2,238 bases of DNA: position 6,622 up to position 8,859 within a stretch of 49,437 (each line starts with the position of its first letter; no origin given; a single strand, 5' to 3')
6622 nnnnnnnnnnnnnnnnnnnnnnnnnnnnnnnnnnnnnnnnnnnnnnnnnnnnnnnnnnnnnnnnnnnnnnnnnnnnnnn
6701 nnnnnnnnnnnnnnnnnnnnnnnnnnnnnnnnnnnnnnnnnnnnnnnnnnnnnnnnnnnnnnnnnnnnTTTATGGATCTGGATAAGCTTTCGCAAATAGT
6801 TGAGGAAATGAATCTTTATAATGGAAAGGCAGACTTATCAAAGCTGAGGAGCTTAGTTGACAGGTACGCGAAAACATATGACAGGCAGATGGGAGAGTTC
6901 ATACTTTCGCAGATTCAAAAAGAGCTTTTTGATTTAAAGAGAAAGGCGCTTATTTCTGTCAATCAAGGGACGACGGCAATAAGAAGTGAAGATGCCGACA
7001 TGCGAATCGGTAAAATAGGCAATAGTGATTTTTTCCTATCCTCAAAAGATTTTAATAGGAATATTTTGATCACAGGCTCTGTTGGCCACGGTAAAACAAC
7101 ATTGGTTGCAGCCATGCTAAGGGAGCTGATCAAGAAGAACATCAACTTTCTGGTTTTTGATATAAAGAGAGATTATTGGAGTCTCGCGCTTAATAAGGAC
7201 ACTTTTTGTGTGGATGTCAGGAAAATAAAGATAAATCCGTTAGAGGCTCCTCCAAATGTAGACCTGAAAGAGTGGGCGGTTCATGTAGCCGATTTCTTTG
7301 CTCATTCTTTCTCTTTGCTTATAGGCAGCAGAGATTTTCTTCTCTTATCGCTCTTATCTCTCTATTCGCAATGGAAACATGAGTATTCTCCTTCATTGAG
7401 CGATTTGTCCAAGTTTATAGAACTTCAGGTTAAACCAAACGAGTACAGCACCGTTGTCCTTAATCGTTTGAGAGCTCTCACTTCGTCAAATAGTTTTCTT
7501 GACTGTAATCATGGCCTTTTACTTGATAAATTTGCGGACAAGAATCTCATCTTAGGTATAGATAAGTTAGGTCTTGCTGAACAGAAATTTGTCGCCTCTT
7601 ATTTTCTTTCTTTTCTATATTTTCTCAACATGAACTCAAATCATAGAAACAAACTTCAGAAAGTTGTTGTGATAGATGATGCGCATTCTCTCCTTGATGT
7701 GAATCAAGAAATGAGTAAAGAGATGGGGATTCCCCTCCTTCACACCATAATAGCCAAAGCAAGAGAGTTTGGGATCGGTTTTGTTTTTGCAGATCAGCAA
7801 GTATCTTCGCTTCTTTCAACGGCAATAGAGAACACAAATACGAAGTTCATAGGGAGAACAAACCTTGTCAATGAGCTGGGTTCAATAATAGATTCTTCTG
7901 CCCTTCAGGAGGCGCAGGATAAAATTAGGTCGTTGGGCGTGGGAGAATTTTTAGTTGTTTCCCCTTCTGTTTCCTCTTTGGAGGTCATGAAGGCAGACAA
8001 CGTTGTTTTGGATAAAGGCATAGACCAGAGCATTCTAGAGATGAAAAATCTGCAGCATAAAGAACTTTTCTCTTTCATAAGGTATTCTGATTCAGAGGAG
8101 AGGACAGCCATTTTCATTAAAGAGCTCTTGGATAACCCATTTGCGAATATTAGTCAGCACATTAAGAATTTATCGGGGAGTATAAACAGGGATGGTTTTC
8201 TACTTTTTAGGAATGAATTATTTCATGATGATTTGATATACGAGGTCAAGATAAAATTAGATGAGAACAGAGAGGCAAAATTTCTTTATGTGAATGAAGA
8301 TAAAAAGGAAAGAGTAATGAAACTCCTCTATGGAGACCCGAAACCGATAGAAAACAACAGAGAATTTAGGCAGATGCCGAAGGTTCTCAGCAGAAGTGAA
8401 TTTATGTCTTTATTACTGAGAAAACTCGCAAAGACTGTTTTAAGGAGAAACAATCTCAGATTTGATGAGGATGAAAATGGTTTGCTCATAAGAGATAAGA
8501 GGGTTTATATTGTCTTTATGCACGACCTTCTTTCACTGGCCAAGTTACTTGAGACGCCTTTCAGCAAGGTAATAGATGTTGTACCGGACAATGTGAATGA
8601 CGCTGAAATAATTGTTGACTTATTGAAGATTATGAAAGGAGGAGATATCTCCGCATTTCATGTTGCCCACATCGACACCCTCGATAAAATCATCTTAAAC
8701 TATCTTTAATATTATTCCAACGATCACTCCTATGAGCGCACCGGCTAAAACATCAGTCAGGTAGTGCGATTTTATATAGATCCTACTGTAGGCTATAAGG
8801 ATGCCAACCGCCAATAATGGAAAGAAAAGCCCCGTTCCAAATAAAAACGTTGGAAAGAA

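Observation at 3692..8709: Tightly coupled operon: giant Gly/Asn-rich surface protein + zinc-ribbon/wHTH protein + HerA/FtsK-type ATPase with C-terminal extension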

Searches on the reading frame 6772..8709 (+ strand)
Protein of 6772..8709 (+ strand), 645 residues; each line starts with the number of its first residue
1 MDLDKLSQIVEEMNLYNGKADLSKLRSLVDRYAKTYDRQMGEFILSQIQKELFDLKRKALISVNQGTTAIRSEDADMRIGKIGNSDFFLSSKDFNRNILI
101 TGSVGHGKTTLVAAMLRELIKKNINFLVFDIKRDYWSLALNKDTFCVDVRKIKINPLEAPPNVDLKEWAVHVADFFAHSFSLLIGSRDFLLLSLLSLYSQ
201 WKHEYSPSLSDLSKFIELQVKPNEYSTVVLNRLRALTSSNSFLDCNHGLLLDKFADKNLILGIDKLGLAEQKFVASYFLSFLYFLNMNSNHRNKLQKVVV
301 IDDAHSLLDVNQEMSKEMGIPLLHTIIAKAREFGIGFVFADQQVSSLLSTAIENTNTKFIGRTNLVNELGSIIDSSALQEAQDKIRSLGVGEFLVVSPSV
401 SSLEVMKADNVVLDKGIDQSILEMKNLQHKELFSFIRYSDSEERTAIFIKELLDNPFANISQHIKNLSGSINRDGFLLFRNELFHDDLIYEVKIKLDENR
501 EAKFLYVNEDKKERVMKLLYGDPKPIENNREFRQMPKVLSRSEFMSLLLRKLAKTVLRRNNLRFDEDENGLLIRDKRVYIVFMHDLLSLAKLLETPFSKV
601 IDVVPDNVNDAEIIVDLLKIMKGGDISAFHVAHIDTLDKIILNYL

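Call 3: search_protein_families(library=pfam, proteins=[window:6772-8709:+], max_evalue=0.1)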
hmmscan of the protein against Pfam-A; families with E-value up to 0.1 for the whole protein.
window:6772-8709:+ (645 aa): 26 families (the best 25 are shown)
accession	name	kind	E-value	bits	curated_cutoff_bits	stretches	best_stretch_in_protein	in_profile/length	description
PF01935.23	DUF87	-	3e-11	44.3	23.2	1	86-174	13-96/220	Helicase HerA, central domain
PF10412.15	TrwB_AAD_bind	-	4.8e-06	26.1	20.5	1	95-159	15-73/387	Type IV secretion-system coupling protein DNA-binding domain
PF13401.12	AAA_22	-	2.9e-05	24.8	27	1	96-132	6-42/130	AAA domain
PF04851.21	ResIII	-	0.00011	22.6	22.5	0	93-128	21-58/164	Type III restriction enzyme, res subunit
PF13191.12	AAA_16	-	0.00051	21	32.6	1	96-140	25-73/167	AAA ATPase domain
PF20720.3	nSTAND3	-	0.00058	20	27.2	1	95-138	17-60/155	Novel STAND NTPase 3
PF00004.35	AAA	-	0.0014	19.5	21.2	0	98-130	1-30/131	ATPase family associated with various cellular activities (AAA)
PF13173.12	AAA_14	-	0.0014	19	27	1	95-138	2-46/129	AAA domain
PF02492.25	cobW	-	0.003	17.6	20.7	1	98-125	3-31/180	CobW/HypB/UreG, nucleotide-binding domain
PF19044.6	P-loop_TraG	-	0.0041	16.2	25.8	1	94-139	28-73/413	TraG P-loop domain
PF09848.15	SLFN-g3_helicase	-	0.0048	16.7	24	0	291-345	75-128/354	Schlafen group 3, DNA/RNA helicase domain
PF03266.21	NTPase_1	-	0.005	17.1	23.9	1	97-125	1-29/168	NTPase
PF00009.33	GTP_EFTU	-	0.0052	16.8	26.5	1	96-119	4-27/188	Elongation factor Tu GTP binding domain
PF02367.23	TsaE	-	0.0058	17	26.6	1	95-137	21-64/128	Threonylcarbamoyl adenosine biosynthesis protein TsaE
PF13555.12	AAA_29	-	0.013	15.6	27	1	96-119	23-46/61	P-loop containing region of AAA domain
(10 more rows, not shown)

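Call 4: search_protein_families(library=ncbifam, proteins=[window:6772-8709:+], max_evalue=0.1)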
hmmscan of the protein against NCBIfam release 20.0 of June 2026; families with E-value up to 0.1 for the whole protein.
window:6772-8709:+ (645 aa): 26 families (the best 25 are shown)
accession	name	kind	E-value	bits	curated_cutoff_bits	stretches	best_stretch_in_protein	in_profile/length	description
NF053655.1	CedD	equivalog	1.7e-15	56.7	600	1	67-407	189-524/527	DNA-translocating ATPase CedD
NF045975.1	VirB4_plasma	equivalog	5.2e-09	34.4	590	1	89-345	509-805/894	Mbov_0397 family ICE element conjugal transfer ATPase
TIGR00929.1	VirB4_CagE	subfamily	9.9e-08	30.7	643.1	1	94-355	436-688/792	VirB4 family type IV secretion/conjugal transfer ATPase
NF010278.0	PRK13721.1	subfamily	1.7e-07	29.5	1177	1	87-312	471-706/874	type IV secretion system protein TraC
NF033849.1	ser_rich_anae_1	subfamily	6.5e-07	27.1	650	1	99-200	763-882/1163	serine-rich protein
TIGR02746.1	TraC-F-type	equivalog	0.00021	19.3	567.05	0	84-156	420-494/800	type IV secretion system protein TraC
TIGR03819.1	heli_sec_ATPase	hypoth_equivalog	0.00057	19.2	373.15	1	96-122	179-205/340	TadA family conjugal transfer-associated ATPase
NF042943.1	HerA_antiphage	equivalog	0.00071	18.2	800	1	94-144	155-205/566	anti-phage-associated helicase HerA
TIGR02782.1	TrbB_P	equivalog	0.00087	18.7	304.55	1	92-125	133-166/303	P-type conjugative transfer ATPase TrbB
NF010469.0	PRK13894.1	subfamily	0.00088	18.7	508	1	95-128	149-182/320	conjugal transfer ATPase TrbB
TIGR03015.1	pepcterm_ATPase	hypoth_equivalog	0.001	18.6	324.5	1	97-124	45-72/269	XrtA/PEP-CTERM system-associated ATPase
TIGR00150.1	T6A_YjeE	equivalog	0.0018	18.1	60.1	1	88-135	15-63/135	tRNA (adenosine(37)-N6)-threonylcarbamoyltransferase complex ATPase subunit type 1 TsaE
NF006799.0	PRK09302.1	equivalog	0.0018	16.9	408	1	97-152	275-330/515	circadian clock protein KaiC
NF005992.0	PRK08116.1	subfamily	0.0027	16.9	189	1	90-130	109-149/269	hypothetical protein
NF010248.0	PRK13695.1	equivalog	0.0037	17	156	1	97-124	5-32/180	NTPase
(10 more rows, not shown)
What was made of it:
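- On VirB4/CedB/CedD (type IV secretion-like DNA transfer): CedD scores 56.7 bits against 600 and VirB4 30.7 against 643 (call 4).
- Closest known: Canonical archaeal HerA. Different: NCBIfam HerA models score far below their cut-offs (call 4).
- The CedD score is 56.7 bits against a cut-off of 600 (call 4).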

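Call 5: search_protein_families(library=padloc, proteins=[window:6772-8709:+], max_evalue=0.1)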
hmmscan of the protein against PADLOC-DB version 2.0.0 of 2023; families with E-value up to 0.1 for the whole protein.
window:6772-8709:+ (645 aa): 14 families
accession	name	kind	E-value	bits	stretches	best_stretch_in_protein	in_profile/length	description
PDLC04140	mad8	-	1.6e-19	68.6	1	95-399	27-290/314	mads_8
PDLC02684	DndH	-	1.8e-13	46.9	1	72-350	1338-1643/1715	DndH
PDLC01055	HerA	-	1.2e-11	42.2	2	292-364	412-484/532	Type III coevolved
PDLC04105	HerA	-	1.7e-11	41.4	2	44-140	111-212/576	-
PDLC04107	HerA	-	4.7e-07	27.1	1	45-142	115-217/306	-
PDLC04099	HerA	-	1.7e-06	25.5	1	43-138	113-213/214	-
PDLC04101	HerA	-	8.1e-06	22.8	1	41-141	110-215/400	-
PDLC04100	HerA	-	4e-05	20.5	1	95-137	163-206/580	-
PDLC04098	HerA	-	7e-05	19.6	1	291-362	522-598/686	-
PDLC02185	HerA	-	0.00032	17.5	1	95-137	164-207/585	-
PDLC04476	PDC-M16A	-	0.00053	16.5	1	88-127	19-57/691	-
PDLC04103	HerA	-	0.00094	15.6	1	92-142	169-219/579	-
PDLC04106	HerA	-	0.0027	14.3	0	286-395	501-615/667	-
PDLC04894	PDC-S06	-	0.0048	13.5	0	280-311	513-545/740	-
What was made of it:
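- On HerA-based anti-phage systems (SIR2-HerA, DUF4297-HerA, Mad, Dnd/Dpt): Only ATPase-core matches were found (mad8 1.6e-19, DndH 1.8e-13; call 5).
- The best PADLOC matches are mad8 (1.6e-19), DndH and defence-type HerA (call 5).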

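Call 9: find_homologous_proteins(query=window:6772-8709:+, max_evalue=0.001)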
Query window:6772-8709:+ (645 aa): 45 proteins with E <= 0.001 among 8000 candidates.
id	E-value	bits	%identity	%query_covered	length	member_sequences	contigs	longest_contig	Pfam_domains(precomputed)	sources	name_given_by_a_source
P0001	0.0e+0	1394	100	100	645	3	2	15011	PF10412.16,PF01935.24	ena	-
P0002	1.7e-205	702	51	98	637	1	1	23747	PF01935.24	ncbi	-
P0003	4.9e-149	516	42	99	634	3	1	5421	PF01935.24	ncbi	ncbi:MAG: ATP-binding protein [Candidatus Acidifodinimicrobium sp.]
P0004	2.2e-148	514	42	99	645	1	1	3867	PF01935.24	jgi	-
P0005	1.3e-147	511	41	98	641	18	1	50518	PF01935.24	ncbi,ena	-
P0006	2.7e-146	507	41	98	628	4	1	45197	PF01935.24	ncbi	ncbi:MAG: DUF87 domain-containing protein [Candidatus Parvarchaeota archaeon]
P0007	6.0e-135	469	41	97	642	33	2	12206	PF01935.24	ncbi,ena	-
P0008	2.9e-134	467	41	98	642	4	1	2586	PF01935.24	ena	-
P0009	2.1e-132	461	40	96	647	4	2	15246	PF01935.24,PF05872.19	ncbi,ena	-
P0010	5.6e-131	456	40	95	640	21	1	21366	PF01935.24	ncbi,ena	-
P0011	5.6e-131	456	38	95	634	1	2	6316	PF10412.16,PF01935.24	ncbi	-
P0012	2.7e-128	447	40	95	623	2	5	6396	PF10412.16,PF01935.24,PF20720.4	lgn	-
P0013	3.1e-128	447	38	96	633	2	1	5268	PF01935.24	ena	-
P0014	5.5e-128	446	39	95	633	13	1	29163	PF10412.16,PF01935.24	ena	-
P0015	1.2e-125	439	39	96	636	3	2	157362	PF01935.24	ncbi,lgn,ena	-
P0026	2.3e-122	428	39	96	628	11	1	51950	PF10412.16,PF01935.24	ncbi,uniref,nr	ncbi:MAG: hypothetical protein BJBARM4_0266 [Candidatus Parvarchaeum acidiphilum ARMAN-4]|uniref:Hel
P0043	1.0e-17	82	25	48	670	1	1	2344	PF01935.24,PF05707.19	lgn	-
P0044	1.0e-16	79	28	47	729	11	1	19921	PF01935.24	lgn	-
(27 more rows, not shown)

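Call 10: find_encoding_contigs(protein=P0002, flank=10000, max_places=2)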
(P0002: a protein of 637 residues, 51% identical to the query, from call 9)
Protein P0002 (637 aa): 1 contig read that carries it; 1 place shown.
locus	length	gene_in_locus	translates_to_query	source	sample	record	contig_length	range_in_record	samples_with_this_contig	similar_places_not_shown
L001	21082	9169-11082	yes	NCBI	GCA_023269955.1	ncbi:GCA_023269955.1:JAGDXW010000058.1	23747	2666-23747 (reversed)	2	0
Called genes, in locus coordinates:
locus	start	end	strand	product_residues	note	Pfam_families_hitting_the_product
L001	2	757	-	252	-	?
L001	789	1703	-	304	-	PF07973:tRNA_SAD (faint)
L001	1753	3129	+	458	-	PF01523:PmbA_TldD_1st (weak), PF19290:PmbA_TldD_2nd, PF19289:PmbA_TldD_3rd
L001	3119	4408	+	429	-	PF19289:PmbA_TldD_3rd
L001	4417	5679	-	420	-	PF01637:ATPase_2 (weak), PF05621:TniB (weak), PF13191:AAA_16 (weak), PF00004:AAA (weak), PF13401:AAA_22, PF22703:Cdc6_lid, PF09079:WHD_Cdc6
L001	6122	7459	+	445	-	-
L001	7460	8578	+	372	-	-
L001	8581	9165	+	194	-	PF14947:HTH_45 (faint)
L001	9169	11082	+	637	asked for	PF01935:DUF87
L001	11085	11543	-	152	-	PF14378:PAP2_3 (weak), PF01569:PAP2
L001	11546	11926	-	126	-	PF12367:PFO_beta_C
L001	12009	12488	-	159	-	-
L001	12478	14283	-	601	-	PF01558:POR, PF01855:POR_N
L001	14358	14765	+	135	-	-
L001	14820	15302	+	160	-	-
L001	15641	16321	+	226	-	PF00437:T2SSE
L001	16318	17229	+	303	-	PF00482:T2SSF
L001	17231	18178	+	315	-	-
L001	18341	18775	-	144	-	PF07690:MFS_1 (weak)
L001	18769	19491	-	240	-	-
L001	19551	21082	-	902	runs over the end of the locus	PF00270:DEAD, PF04851:ResIII (weak), PF00271:Helicase_C, PF22590:Cas3-like_C_2 (weak), PF19306:WHD_Lhr, PF08494:DEAD_assoc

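Call 11: find_encoding_contigs(protein=P0005, flank=10000, max_places=2)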
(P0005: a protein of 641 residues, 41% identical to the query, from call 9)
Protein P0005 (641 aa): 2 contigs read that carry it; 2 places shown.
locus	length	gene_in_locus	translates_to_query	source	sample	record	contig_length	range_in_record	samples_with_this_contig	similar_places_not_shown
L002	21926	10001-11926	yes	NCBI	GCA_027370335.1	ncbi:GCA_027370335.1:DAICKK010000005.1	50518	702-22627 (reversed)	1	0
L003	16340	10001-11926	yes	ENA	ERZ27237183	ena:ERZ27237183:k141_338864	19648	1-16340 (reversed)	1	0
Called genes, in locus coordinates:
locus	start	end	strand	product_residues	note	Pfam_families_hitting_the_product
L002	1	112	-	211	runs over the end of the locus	-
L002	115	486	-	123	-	-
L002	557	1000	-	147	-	-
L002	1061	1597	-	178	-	-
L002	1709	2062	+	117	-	-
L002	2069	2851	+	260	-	-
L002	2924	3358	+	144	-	PF13412:HTH_24 (faint), PF12840:HTH_20 (weak), PF01037:AsnC_trans_reg (weak)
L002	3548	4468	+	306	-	PF03706:LPG_synthase_TM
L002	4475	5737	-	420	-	PF01637:ATPase_2 (weak), PF13191:AAA_16 (faint), PF05621:TniB (weak), PF00004:AAA (weak), PF13401:AAA_22, PF22703:Cdc6_lid, PF09079:WHD_Cdc6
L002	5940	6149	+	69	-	-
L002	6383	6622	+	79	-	-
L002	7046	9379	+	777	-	-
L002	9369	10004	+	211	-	-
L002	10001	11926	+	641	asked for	PF01935:DUF87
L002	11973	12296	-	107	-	-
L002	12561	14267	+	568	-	PF22494:choice_anch_I (faint), PF02239:Cytochrom_D1 (faint), PF04053:B-prop_COPA_B_2nd (faint), PF21783:YNCE (faint), PF10282:Lactonase, PF25174:Beta-prop_THOC3 (weak), PF23381:Beta-prop_IFT122_1st (weak), PF10282:Lactonase (weak), +2 more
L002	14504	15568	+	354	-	-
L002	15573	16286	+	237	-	-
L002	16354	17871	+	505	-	PF00437:T2SSE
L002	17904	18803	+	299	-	PF00482:T2SSF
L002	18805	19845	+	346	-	PF00482:T2SSF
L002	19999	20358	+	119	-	-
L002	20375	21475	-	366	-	PF27233:MJ0711_N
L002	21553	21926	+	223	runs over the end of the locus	-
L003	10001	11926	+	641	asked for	PF01935:DUF87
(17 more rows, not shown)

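Call 12: find_encoding_contigs(protein=P0026, flank=10000, max_places=2)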
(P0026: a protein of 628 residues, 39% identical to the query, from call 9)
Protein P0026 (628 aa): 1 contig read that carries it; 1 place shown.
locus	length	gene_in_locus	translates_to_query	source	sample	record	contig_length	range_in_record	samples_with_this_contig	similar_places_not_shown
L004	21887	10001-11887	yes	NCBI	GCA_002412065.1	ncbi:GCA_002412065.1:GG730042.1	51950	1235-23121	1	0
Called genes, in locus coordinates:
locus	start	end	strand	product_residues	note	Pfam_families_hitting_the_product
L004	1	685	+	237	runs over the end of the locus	PF12705:PDDEXK_1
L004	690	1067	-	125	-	PF01592:NifU_N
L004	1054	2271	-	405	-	PF00266:Aminotran_5, PF00155:Aminotran_1_2, PF01041:DegT_DnrJ_EryC1 (weak), PF01053:Cys_Met_Meta_PP (weak)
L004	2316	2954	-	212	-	PF03853:YjeF_N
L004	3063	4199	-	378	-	PF01988:VIT1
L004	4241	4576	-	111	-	-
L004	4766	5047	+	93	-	-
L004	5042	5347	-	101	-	-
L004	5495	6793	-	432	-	PF13191:AAA_16 (weak), PF05621:TniB (faint), PF00004:AAA (weak), PF13401:AAA_22, PF22606:Cdc6-ORC-like_ATPase_lid (weak), PF22703:Cdc6_lid, PF09079:WHD_Cdc6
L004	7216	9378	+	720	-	-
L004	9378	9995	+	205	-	-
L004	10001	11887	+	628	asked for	PF01935:DUF87, PF10412:TrwB_AAD_bind (weak)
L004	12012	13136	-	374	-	-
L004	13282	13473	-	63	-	-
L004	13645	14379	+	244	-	-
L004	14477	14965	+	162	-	-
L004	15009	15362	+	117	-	-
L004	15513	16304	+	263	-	-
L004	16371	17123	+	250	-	-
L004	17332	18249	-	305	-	PF02830:V4R (weak)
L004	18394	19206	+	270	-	PF06053:DUF929 (weak)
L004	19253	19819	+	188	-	-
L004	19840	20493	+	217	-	PF00753:Lactamase_B, PF13483:Lactamase_B_3, PF12706:Lactamase_B_2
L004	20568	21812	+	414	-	PF00675:Peptidase_M16, PF05193:Peptidase_M16_C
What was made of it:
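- The flanks differ between genomes while the block stays constant (calls 10-12).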

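Call 18: find_related_loci(query=A1, collection=genome_contigs, flank=10000)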
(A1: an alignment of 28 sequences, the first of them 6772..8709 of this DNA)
Query A1 (645 aa) in genome_contigs; peptide patterns used: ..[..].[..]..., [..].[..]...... (x = any residue, [..] = any of these).
163 stretches matched a pattern; 27 encode a relative of the query (tblastn E <= 1e-3); 26 distinct loci.
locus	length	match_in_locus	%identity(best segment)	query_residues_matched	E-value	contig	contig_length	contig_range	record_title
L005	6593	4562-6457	42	2-639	1e-158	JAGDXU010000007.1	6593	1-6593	MAG: Candidatus Parvarchaeota archaeon isolate KMA_Bin11 NODE_2648_length_6593_cov_3.529367, whole genome shotgun sequen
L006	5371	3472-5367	42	2-639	8e-160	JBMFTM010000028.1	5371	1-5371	MAG: Candidatus Acidifodinimicrobium sp. isolate KM4347-13 NODE_4208_length_5371_cov_69.359857, whole genome shotgun seq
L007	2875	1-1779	41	25-628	1e-147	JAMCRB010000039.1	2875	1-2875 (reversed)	MAG: Candidatus Parvarchaeota archaeon isolate FK_Sedi_A_Bin.293 NODE_101696_length_2875_cov_37.179, whole genome shotgu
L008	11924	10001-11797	39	9-619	2e-135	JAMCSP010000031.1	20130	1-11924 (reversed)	MAG: Candidatus Parvarchaeota archaeon isolate FK_Sedi_A_Bin.205 NODE_6072_length_20130_cov_12.6929, whole genome shotgu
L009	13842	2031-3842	39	4-619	3e-135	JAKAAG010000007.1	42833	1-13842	MAG: Nanoarchaeota archaeon isolate TL2-4.bin18 NODE_307_length_42833_cov_297.120311, whole genome shotgun sequence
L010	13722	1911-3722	38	4-619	1e-133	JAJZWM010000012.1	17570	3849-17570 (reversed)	MAG: Nanoarchaeota archaeon isolate TL1-2.bin12 NODE_3445_length_17570_cov_92.8351, whole genome shotgun sequence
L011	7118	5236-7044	39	4-619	2e-132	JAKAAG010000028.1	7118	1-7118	MAG: Nanoarchaeota archaeon isolate TL2-4.bin18 NODE_7713_length_7118_cov_351.458017, whole genome shotgun sequence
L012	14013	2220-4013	39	9-619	4e-132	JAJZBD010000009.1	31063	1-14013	MAG: Nanoarchaeota archaeon isolate HSP2.bin18 NODE_934_length_31063_cov_4.938906, whole genome shotgun sequence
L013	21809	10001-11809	39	4-619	2e-131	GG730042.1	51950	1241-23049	MAG: Candidatus Parvarchaeum acidiphilum ARMAN-4 genomic scaffold Scf_ARM4contig_1553, whole genome shotgun sequence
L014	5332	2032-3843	38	4-619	3e-132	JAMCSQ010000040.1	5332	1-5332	MAG: Candidatus Parvarchaeota archaeon isolate FK_Sedi_A_Bin.204 NODE_44192_length_5332_cov_12.527, whole genome shotgun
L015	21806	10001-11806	38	6-619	2e-129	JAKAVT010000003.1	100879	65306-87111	MAG: Nanoarchaeota archaeon isolate YP4.bin125 NODE_285_length_100879_cov_4.489638, whole genome shotgun sequence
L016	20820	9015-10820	38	4-619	3e-125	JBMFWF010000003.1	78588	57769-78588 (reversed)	MAG: Candidatus Parvarchaeum sp. isolate KM4364-11 NODE_3_length_78588_cov_21.737282, whole genome shotgun sequence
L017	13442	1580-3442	37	6-637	4e-125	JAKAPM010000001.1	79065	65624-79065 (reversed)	MAG: Nanoarchaeota archaeon isolate YF1.bin68 NODE_258_length_79065_cov_2.689528, whole genome shotgun sequence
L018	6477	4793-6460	39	4-574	1e-123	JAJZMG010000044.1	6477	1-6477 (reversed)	MAG: Nanoarchaeota archaeon isolate MAS3.bin171 NODE_23498_length_6477_cov_10.391181, whole genome shotgun sequence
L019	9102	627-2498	41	1-637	3e-152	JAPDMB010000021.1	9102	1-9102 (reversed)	MAG: Candidatus Parvarchaeota archaeon isolate DRTY-9_201705_bins_4 DRTY-9_201705_bins_4_scaffold_21, whole genome shotg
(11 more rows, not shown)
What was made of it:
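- The organism is host-dependent (calls 9, 18).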
